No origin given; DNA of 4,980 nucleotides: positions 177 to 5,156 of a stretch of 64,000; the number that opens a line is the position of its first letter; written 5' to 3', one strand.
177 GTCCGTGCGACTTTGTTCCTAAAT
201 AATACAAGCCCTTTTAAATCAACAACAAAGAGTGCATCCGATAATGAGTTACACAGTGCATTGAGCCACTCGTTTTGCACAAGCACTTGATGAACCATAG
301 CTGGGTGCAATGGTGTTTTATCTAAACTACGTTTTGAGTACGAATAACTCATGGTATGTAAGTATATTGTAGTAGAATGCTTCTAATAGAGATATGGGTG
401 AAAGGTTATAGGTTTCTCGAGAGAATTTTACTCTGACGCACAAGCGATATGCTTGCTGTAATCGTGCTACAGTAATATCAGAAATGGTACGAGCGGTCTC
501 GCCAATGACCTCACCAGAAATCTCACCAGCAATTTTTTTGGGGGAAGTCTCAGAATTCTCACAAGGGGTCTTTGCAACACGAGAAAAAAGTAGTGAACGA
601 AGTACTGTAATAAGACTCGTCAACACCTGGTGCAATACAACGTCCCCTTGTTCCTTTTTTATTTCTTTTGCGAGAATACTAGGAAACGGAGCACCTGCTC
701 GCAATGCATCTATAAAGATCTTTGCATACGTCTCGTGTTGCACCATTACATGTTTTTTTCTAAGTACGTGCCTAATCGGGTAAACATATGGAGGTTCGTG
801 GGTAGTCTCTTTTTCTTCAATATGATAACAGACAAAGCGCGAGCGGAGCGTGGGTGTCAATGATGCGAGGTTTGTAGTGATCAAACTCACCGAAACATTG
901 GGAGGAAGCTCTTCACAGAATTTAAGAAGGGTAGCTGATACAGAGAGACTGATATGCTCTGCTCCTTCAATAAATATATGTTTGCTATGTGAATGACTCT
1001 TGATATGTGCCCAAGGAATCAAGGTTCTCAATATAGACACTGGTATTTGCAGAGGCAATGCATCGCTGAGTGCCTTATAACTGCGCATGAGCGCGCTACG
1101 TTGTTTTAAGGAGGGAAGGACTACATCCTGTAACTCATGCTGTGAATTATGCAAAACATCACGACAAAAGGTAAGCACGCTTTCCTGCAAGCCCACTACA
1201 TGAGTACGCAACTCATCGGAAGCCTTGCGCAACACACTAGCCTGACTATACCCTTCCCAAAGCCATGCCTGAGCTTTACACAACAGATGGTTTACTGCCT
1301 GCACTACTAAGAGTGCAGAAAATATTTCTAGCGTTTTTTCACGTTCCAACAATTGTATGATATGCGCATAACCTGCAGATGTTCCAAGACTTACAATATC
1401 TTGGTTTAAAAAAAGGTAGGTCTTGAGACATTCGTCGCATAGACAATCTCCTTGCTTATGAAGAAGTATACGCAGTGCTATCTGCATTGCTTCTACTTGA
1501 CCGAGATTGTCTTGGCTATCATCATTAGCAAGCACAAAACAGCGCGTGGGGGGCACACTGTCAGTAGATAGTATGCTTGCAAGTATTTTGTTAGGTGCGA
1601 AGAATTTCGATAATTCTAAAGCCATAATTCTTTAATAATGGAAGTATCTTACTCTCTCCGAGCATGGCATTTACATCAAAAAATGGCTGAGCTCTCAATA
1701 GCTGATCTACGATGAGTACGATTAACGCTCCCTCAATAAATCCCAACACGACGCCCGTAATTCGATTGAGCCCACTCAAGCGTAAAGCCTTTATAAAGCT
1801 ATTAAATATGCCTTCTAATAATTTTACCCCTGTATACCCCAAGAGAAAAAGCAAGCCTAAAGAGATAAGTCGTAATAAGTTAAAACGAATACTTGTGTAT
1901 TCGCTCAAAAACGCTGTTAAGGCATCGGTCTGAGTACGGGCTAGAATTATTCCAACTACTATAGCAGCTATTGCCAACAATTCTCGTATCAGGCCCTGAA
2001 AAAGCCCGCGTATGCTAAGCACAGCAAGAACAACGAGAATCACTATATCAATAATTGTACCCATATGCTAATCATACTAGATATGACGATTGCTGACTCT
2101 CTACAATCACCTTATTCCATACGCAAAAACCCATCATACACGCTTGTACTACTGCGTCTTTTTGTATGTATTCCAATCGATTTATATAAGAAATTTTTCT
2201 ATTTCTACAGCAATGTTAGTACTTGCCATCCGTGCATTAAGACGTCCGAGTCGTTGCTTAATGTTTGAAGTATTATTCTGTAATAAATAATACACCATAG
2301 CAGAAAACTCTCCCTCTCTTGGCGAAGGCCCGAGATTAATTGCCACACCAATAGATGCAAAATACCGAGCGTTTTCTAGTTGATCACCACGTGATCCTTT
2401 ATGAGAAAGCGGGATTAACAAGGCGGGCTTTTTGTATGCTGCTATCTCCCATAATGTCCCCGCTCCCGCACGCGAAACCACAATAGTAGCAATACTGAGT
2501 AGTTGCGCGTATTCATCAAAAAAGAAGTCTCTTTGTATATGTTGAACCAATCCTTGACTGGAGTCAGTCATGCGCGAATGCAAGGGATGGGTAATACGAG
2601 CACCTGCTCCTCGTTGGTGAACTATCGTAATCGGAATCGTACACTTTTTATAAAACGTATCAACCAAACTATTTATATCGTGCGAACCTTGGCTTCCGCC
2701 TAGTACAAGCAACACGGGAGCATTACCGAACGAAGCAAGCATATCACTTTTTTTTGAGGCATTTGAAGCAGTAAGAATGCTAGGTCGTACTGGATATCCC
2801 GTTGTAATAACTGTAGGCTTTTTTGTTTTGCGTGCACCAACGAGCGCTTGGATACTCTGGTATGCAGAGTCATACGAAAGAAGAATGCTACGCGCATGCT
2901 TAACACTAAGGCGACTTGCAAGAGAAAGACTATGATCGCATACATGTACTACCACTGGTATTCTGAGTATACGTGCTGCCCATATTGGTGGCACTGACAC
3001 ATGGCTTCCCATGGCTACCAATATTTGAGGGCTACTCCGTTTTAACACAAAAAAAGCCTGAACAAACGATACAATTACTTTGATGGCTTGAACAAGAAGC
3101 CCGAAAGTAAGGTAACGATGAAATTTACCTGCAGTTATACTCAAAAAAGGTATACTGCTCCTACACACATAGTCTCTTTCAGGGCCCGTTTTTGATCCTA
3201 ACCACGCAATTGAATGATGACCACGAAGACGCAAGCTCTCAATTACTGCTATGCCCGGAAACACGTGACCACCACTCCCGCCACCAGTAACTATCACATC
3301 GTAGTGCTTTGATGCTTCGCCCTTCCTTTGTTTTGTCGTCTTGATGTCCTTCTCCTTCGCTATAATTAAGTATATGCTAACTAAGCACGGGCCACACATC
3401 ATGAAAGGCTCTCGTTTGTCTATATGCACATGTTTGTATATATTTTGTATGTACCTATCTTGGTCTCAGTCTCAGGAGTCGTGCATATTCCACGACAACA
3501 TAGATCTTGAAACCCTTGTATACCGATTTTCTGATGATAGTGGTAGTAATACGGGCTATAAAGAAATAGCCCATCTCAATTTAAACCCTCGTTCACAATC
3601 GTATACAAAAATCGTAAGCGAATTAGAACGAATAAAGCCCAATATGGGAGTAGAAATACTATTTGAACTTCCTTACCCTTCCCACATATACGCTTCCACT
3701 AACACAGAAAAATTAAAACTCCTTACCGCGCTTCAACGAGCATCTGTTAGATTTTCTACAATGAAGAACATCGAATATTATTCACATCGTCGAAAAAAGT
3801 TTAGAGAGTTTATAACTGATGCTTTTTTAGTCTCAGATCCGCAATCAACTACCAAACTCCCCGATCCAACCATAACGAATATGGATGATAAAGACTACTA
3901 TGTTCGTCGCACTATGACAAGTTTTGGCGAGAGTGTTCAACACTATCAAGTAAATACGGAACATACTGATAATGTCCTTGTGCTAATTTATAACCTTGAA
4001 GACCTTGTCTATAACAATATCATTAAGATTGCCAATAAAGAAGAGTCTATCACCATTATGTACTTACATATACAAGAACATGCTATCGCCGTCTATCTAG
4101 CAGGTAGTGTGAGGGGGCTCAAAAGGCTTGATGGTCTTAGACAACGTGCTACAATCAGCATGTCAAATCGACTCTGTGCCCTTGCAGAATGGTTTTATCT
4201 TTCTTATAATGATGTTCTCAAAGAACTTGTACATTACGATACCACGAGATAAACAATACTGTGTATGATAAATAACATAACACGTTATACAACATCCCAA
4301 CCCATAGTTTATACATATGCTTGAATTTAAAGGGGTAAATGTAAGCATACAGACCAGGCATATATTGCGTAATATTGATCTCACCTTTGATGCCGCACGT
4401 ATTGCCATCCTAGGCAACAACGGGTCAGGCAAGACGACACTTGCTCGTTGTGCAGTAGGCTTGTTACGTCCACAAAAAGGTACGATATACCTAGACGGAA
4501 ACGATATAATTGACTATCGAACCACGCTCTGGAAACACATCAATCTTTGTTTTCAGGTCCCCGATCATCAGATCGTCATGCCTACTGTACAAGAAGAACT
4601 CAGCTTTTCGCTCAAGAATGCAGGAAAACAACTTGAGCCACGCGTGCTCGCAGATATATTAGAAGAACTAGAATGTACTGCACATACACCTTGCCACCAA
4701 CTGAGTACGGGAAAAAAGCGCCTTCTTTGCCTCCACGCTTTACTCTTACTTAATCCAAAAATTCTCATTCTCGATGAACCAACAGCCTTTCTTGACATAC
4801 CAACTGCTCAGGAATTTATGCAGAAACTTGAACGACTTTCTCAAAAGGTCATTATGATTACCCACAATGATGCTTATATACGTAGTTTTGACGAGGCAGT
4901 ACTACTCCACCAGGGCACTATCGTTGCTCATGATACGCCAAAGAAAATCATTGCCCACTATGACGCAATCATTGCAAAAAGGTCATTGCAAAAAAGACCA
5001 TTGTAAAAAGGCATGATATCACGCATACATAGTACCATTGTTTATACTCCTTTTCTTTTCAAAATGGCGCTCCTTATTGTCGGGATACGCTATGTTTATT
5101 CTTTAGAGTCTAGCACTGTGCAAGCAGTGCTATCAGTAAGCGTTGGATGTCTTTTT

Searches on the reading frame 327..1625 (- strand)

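Call 90: search_protein_families(library=pfam, proteins=[window:327-1625:-], max_evalue=0.001)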
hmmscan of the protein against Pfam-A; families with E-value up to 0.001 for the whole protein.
window:327-1625:- (432 aa): 1 family
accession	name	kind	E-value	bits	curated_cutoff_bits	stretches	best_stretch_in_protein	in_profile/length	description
PF13177.12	DNA_pol3_delta2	-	2.4e-09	37.8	27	1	119-271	20-159/161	DNA polymerase III, delta subunit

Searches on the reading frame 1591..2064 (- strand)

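Call 90: search_protein_families(library=pfam, proteins=[window:1591-2064:-], max_evalue=0.001)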
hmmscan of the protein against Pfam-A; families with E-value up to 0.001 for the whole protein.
window:1591-2064:- (157 aa): 1 family
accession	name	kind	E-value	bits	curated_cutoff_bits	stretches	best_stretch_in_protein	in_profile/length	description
PF02674.22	Colicin_V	-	1.4e-23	83.9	29.3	1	5-147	1-142/144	Colicin V production protein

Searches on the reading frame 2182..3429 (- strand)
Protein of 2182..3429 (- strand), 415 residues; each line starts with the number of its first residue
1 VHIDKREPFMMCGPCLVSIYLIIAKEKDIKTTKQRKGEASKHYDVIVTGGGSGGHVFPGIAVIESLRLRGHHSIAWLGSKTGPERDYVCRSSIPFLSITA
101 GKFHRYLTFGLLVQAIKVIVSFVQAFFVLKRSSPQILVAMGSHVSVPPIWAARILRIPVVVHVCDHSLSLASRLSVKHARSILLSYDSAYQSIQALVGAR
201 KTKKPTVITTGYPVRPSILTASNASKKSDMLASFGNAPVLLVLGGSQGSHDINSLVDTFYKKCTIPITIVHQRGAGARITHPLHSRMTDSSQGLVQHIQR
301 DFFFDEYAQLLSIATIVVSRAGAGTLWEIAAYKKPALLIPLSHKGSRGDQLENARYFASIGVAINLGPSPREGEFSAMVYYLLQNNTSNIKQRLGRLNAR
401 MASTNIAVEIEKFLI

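Call 90: search_protein_families(library=pfam, proteins=[window:2182-3429:-], max_evalue=0.001)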
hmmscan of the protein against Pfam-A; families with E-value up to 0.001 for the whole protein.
window:2182-3429:- (415 aa): 2 families
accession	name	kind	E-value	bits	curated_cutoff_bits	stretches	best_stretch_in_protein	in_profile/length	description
PF03033.26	Glyco_transf_28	-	6.3e-28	98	26.2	1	45-182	1-137/139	Glycosyltransferase family 28 N-terminal domain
PF04101.22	Glyco_tran_28_C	-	1.3e-22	81.1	22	1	239-368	1-125/166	Glycosyltransferase family 28 C-terminal domain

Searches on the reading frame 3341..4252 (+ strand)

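Call 90: search_protein_families(library=pfam, proteins=[window:3341-4252:+], max_evalue=0.001)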
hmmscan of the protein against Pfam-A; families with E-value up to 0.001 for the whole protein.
window:3341-4252:+ (303 aa): 1 family
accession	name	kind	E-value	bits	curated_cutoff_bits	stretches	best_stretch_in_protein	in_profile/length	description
PF20380.3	DUF6675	-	4e-39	134.8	27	1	74-286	49-251/254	Family of unknown function (DUF6675)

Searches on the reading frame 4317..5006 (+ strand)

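Call 90: search_protein_families(library=pfam, proteins=[window:4317-5006:+], max_evalue=0.001)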
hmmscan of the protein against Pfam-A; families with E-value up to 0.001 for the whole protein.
window:4317-5006:+ (229 aa): 3 families
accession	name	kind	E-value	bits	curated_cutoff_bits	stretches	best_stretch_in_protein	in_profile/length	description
PF00005.33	ABC_tran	-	1.1e-24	88.1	25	1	18-157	2-137/137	ABC transporter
PF13304.12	AAA_21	-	7.7e-12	46.3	27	1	102-185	220-300/304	AAA domain, putative AbiEii toxin, Type IV TA system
PF02463.25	SMC_N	-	6.8e-08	32.6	40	1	18-195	16-209/220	RecF/RecN/SMC N terminal domain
